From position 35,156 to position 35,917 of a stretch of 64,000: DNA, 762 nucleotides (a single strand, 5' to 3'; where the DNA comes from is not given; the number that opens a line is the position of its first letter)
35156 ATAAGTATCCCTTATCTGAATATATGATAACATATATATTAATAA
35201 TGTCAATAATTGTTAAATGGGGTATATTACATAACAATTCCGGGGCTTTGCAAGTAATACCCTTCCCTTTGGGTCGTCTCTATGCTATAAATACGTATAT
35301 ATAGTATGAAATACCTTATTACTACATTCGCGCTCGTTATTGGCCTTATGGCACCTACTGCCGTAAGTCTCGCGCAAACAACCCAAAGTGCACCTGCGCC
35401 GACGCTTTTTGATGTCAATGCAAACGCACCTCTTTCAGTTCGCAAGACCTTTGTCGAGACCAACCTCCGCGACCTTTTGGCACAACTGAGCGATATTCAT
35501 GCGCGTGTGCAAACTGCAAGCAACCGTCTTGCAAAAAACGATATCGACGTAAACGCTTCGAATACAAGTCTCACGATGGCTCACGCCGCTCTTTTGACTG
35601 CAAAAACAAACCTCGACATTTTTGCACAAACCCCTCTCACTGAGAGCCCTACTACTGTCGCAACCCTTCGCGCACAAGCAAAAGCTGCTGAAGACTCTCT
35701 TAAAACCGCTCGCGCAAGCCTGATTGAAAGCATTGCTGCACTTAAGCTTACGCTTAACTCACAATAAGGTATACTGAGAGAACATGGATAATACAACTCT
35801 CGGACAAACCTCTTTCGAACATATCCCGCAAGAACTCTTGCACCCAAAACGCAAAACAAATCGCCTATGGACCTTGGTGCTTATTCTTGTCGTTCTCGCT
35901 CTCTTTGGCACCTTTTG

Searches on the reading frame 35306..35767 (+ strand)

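Call 51: search_protein_families(library=pfam, proteins=[window:35306-35767:+], max_evalue=0.001)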
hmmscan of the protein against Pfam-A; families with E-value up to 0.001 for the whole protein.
window:35306-35767:+ (153 aa): 1 family
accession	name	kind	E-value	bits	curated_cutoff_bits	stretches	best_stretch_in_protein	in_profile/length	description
PF12795.12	MscS_porin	-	0.0007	19.7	34.4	1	39-152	65-174/238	Mechanosensitive ion channel porin domain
